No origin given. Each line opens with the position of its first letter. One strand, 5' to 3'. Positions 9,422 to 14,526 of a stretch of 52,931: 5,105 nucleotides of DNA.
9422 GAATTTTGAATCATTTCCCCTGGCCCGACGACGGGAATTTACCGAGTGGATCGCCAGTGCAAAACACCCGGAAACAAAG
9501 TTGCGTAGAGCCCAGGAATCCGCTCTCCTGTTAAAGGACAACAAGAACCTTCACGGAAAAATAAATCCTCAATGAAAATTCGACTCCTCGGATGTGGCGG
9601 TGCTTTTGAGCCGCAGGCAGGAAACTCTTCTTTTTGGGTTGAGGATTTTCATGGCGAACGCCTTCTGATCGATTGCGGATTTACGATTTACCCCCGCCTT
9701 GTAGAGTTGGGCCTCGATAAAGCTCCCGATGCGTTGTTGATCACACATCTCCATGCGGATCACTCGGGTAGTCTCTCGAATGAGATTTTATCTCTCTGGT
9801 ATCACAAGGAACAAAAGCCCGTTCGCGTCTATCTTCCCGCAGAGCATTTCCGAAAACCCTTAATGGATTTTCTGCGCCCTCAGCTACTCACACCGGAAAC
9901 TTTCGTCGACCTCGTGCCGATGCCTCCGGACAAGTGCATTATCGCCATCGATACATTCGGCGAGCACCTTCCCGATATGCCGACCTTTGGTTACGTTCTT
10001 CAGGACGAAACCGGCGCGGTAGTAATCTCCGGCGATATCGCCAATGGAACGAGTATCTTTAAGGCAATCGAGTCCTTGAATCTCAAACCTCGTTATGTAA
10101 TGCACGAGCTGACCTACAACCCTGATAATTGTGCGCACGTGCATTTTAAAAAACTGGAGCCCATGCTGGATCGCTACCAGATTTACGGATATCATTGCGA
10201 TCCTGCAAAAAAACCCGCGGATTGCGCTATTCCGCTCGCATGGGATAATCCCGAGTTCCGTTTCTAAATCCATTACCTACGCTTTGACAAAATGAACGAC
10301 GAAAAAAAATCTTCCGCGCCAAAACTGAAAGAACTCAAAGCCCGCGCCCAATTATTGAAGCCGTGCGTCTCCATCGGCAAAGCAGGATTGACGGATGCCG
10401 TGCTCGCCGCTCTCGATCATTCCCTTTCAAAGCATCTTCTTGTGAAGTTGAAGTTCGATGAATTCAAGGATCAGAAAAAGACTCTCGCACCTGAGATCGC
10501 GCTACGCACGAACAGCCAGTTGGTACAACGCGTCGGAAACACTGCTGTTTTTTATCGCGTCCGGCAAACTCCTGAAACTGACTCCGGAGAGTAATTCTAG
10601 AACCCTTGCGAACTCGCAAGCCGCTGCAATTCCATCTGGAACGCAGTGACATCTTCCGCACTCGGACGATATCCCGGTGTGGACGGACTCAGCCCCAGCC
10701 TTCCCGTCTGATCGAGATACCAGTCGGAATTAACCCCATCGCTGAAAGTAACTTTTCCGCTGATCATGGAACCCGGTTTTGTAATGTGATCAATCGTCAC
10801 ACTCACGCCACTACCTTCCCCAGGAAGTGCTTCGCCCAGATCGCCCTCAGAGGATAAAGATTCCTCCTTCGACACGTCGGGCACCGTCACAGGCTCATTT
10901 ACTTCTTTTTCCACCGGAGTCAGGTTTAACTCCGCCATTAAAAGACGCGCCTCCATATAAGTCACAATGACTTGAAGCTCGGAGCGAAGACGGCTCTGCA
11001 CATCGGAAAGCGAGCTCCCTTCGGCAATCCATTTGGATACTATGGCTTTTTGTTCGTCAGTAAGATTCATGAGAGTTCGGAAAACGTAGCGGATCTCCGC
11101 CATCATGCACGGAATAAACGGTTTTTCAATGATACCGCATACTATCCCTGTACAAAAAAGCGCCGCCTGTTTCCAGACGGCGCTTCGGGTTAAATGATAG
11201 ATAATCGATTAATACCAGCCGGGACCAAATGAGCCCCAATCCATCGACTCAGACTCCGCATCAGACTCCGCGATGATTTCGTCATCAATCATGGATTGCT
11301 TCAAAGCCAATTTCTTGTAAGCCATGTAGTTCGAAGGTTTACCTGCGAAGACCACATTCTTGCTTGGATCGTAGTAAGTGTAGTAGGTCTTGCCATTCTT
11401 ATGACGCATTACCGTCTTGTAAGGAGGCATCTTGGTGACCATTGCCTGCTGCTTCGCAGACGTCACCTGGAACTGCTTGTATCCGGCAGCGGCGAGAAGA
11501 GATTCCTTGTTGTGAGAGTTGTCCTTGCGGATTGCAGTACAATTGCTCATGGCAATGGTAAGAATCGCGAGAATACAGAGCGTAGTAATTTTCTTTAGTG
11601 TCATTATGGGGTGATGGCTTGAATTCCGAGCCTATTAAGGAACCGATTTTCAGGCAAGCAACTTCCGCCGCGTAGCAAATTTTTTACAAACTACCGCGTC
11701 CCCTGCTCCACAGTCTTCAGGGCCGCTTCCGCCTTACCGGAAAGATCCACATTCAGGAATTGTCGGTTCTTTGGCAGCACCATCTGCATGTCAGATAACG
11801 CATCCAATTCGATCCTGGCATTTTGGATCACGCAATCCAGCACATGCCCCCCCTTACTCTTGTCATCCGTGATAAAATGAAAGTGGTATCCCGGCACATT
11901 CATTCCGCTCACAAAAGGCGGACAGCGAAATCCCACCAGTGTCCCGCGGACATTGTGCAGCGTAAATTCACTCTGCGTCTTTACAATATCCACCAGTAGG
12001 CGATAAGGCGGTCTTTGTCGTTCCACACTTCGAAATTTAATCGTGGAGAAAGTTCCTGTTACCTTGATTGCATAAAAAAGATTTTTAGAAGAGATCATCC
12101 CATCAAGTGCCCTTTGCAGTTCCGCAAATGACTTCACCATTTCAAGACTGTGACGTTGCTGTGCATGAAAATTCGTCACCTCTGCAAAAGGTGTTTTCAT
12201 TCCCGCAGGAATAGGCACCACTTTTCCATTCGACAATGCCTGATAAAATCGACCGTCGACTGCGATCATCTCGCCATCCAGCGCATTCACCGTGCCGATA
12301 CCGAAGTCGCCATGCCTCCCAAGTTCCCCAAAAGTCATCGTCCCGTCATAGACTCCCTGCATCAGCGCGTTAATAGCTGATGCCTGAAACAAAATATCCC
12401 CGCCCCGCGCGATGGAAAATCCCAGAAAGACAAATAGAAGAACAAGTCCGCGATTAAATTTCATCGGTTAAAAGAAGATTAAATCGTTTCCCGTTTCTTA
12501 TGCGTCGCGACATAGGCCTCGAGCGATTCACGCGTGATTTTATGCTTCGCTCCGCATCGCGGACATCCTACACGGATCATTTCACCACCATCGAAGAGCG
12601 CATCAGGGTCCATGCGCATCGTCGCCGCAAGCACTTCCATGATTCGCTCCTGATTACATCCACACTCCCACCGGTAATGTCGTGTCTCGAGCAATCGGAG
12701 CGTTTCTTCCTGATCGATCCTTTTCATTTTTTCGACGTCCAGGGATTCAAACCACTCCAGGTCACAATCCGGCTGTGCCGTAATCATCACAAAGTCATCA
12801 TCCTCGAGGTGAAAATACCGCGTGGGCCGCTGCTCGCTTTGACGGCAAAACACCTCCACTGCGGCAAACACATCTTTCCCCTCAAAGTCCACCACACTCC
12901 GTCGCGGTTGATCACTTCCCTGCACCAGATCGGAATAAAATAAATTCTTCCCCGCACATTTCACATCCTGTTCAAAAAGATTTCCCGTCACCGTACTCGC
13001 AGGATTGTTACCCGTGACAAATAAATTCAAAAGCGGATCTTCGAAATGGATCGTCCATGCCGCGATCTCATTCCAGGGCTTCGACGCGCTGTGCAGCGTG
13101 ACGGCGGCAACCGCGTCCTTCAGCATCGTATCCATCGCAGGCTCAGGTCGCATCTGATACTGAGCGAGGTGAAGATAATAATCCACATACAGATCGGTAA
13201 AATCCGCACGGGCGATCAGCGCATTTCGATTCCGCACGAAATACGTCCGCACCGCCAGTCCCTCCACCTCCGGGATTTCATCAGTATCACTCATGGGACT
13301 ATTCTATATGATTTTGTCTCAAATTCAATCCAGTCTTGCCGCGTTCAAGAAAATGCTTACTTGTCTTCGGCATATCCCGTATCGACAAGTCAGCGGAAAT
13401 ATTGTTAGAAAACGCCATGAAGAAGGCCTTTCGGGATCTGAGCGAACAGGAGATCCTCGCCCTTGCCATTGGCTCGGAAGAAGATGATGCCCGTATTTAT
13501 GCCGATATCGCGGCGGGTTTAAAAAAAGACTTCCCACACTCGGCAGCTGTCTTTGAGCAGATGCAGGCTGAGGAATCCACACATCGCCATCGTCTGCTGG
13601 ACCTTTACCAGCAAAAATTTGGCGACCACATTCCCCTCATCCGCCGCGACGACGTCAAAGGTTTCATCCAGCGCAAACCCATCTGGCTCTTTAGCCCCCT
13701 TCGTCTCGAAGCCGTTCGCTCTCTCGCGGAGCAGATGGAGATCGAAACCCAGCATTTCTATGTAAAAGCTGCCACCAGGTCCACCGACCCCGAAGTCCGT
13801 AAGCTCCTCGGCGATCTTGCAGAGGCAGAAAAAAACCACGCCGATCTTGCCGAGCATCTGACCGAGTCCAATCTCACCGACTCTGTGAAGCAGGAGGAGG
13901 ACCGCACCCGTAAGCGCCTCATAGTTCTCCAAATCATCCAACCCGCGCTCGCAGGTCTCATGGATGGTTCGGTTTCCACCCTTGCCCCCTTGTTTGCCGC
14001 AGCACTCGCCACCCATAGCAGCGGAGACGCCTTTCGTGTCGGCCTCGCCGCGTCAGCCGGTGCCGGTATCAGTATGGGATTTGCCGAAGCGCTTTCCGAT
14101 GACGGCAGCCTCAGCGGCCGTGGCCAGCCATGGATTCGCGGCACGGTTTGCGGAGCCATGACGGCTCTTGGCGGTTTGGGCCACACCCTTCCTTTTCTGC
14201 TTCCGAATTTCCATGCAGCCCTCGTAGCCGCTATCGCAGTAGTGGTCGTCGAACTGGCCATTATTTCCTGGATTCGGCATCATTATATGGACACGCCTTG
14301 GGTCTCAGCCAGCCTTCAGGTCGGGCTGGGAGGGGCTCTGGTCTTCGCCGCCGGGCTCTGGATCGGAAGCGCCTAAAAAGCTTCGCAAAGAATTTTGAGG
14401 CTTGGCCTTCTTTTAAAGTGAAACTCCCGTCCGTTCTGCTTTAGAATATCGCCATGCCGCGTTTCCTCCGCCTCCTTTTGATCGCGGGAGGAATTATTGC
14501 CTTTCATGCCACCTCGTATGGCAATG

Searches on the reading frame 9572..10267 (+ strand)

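Call 14: search_protein_families(library=pfam, proteins=[window:9572-10267:+], max_evalue=0.001)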
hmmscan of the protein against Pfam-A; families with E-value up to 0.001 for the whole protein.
window:9572-10267:+ (231 aa): 3 families
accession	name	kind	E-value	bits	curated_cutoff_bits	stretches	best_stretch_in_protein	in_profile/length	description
PF23023.1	Anti-Pycsar_Apyc1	-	1.4e-09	38.3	50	1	2-99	4-99/250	Anti-Pycsar protein Apyc1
PF00753.33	Lactamase_B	-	1.1e-07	32.5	22.7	1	19-102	7-87/196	Metallo-beta-lactamase superfamily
PF12706.13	Lactamase_B_2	-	8.8e-07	29.2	27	1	30-192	2-178/200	Beta-lactamase superfamily domain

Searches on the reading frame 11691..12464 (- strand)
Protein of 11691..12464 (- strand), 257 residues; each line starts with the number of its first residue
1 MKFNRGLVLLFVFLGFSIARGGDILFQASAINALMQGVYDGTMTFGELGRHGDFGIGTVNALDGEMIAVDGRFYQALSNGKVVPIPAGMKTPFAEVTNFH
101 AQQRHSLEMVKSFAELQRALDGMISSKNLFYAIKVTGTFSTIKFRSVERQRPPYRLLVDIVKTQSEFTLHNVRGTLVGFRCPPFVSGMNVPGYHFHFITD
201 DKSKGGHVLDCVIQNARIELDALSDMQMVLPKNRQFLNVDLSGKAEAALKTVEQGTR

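Call 14: search_protein_families(library=pfam, proteins=[window:11691-12464:-], max_evalue=0.001)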
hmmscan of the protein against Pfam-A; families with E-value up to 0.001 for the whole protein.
window:11691-12464:- (257 aa): 1 family
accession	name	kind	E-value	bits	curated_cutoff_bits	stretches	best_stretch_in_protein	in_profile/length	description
PF03306.18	AAL_decarboxy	-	1e-84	283.7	25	1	25-242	1-218/219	Alpha-acetolactate decarboxylase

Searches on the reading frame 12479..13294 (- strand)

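Call 14: search_protein_families(library=pfam, proteins=[window:12479-13294:-], max_evalue=0.001)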
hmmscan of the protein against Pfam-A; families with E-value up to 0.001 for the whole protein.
window:12479-13294:- (271 aa): 1 family
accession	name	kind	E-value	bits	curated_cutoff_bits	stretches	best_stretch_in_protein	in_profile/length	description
PF01430.24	HSP33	-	6.8e-11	42.6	21.4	1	181-253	200-272/273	Hsp33 protein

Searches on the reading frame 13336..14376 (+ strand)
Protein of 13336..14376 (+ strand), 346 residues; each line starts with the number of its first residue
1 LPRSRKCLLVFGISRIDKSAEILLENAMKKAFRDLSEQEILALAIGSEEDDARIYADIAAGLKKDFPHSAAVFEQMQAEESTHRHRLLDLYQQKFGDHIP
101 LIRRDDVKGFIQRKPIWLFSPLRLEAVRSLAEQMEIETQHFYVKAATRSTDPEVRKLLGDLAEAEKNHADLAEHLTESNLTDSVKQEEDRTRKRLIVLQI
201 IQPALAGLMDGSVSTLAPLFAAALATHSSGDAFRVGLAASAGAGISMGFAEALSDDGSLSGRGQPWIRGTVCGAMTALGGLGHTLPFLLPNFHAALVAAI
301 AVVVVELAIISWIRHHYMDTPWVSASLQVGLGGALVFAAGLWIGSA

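Call 16: search_protein_families(library=pfam, proteins=[window:13336-14376:+], max_evalue=0.001)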
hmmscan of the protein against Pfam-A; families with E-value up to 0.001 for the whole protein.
window:13336-14376:+ (346 aa): 2 families
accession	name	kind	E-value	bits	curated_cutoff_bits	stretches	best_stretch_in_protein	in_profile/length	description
PF02915.23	Rubrerythrin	-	2.4e-31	109.3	22.8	1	39-175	1-136/137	Rubrerythrin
PF01988.24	VIT1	-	4.1e-06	27.2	28.1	1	263-344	131-213/214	VIT family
